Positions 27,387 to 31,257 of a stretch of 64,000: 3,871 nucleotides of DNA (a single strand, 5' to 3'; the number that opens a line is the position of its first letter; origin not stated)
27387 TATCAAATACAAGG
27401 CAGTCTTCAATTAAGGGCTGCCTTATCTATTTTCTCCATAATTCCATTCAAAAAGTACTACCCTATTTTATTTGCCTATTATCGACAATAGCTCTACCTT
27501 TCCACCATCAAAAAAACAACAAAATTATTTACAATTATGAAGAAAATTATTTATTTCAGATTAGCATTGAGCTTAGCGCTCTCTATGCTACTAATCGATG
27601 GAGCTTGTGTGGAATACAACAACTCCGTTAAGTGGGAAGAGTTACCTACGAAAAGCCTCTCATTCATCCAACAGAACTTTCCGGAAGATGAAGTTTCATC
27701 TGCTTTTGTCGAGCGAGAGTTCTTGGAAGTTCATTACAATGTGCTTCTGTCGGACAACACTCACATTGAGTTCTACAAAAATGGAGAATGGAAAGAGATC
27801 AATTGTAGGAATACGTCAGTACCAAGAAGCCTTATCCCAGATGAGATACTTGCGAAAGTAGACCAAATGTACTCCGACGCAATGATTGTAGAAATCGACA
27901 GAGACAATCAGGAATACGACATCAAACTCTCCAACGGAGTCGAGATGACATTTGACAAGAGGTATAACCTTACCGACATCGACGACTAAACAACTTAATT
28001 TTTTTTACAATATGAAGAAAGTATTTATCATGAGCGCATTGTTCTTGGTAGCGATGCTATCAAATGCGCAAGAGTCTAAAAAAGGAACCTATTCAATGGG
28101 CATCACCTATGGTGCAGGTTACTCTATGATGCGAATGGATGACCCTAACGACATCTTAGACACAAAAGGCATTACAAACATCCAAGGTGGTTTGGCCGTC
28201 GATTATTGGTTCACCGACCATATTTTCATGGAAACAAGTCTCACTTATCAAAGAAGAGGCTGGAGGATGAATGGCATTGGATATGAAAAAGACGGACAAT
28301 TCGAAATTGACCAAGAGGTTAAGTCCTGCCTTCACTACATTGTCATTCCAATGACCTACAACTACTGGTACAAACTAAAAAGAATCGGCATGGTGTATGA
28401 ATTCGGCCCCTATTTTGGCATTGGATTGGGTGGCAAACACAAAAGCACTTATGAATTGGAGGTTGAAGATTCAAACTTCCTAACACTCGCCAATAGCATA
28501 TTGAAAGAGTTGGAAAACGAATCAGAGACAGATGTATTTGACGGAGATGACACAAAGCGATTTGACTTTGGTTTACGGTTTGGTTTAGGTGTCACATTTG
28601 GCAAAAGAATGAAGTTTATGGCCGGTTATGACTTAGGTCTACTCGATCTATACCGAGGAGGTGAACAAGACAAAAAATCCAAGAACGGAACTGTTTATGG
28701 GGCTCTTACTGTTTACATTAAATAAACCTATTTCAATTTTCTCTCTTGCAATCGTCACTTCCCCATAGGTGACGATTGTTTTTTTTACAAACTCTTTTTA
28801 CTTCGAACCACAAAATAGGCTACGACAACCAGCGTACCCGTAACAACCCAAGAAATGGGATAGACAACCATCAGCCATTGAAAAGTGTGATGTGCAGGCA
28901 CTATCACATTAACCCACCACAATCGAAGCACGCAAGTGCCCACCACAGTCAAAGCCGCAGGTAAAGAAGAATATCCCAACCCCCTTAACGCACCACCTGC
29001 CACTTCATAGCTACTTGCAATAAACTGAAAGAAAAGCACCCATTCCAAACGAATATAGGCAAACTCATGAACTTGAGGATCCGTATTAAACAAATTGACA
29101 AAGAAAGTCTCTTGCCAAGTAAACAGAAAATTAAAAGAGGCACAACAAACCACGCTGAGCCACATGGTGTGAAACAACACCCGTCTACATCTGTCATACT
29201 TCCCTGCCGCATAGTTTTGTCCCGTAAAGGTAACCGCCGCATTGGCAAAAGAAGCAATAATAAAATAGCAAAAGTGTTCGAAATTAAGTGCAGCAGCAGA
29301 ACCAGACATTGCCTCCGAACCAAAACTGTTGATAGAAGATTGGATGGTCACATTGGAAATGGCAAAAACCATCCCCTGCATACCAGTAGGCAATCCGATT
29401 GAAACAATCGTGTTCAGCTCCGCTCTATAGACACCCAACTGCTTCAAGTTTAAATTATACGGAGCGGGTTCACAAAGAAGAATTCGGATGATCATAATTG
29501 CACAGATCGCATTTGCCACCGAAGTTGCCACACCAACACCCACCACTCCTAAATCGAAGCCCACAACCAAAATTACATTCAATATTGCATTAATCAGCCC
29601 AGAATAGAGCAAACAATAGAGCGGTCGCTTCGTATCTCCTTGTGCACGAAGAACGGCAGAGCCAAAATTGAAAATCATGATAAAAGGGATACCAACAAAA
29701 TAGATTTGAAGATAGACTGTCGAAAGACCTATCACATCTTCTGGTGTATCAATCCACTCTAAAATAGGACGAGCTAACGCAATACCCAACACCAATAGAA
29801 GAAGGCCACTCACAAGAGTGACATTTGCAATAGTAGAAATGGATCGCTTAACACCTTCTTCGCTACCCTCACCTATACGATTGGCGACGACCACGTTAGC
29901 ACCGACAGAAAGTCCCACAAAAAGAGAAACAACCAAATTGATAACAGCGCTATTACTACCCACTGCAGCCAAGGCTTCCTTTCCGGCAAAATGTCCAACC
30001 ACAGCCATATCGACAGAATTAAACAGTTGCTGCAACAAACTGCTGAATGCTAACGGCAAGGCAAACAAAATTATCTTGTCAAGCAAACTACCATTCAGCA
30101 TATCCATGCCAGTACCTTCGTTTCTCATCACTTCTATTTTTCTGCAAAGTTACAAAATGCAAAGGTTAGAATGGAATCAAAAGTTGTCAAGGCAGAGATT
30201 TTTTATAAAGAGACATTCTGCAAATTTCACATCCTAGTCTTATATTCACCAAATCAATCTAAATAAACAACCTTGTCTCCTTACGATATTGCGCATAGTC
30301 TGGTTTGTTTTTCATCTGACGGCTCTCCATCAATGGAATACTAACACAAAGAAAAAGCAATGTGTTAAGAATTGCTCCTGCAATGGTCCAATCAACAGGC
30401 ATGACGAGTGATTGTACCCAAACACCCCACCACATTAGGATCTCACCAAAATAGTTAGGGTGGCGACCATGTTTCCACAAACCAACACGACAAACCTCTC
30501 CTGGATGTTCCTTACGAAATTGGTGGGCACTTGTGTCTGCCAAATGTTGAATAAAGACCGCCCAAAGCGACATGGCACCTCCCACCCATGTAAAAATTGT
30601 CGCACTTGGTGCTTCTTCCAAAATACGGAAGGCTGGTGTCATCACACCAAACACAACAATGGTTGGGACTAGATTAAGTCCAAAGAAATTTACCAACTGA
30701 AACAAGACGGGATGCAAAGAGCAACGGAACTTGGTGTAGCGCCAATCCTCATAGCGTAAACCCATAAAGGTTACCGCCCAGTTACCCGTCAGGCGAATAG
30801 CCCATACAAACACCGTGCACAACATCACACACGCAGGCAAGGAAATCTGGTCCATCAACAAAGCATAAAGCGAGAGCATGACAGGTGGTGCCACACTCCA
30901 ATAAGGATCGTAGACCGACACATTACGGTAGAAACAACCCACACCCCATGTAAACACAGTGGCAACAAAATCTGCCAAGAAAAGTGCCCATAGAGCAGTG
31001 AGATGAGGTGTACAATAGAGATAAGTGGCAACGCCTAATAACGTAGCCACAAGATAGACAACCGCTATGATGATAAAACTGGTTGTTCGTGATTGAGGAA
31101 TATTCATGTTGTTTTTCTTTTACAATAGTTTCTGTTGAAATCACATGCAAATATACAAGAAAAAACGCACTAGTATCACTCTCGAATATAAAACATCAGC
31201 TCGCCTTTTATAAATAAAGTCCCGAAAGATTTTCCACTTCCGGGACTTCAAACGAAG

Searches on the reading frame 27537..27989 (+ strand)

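Call 69: search_protein_families(library=pfam, proteins=[window:27537-27989:+], max_evalue=0.001)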
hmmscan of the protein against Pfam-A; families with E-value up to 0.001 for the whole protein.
window:27537-27989:+ (150 aa): 1 family
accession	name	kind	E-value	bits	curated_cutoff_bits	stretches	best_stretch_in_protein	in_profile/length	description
PF11396.14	PepSY_like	-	3.7e-28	98.1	28.3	1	66-146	2-82/83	Putative beta-lactamase-inhibitor-like, PepSY-like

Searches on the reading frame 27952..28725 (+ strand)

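Call 69: search_protein_families(library=pfam, proteins=[window:27952-28725:+], max_evalue=0.001)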
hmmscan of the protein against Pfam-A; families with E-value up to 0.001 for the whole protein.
window:27952-28725:+ (257 aa): 2 families
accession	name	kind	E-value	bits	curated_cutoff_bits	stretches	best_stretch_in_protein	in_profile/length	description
PF13568.12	OMP_b-brl_2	-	1.5e-19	71.2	27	1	39-234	2-174/175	Outer membrane protein beta-barrel domain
PF13505.12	OMP_b-brl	-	2.6e-10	41.2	28.7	1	29-238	4-160/175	Outer membrane protein beta-barrel domain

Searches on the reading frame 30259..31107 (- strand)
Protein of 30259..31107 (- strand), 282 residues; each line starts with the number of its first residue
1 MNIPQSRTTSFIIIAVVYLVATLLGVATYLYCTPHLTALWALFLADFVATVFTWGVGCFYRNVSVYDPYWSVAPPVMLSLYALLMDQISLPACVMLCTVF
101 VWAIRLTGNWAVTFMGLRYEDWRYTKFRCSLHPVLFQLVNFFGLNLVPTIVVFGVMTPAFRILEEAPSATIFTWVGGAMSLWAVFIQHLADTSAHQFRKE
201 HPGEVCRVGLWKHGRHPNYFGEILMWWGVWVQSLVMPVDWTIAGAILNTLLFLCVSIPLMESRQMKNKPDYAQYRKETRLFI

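Call 69: search_protein_families(library=pfam, proteins=[window:30259-31107:-], max_evalue=0.001)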
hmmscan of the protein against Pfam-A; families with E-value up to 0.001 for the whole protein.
window:30259-31107:- (282 aa): 2 families
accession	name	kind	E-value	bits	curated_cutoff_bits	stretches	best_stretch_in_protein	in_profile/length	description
PF06966.17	DUF1295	-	1.6e-41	142.8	20.4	1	54-278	2-235/235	Protein of unknown function (DUF1295)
PF04140.19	ICMT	-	0.00014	22.7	24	1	185-257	15-86/95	Isoprenylcysteine carboxyl methyltransferase (ICMT) family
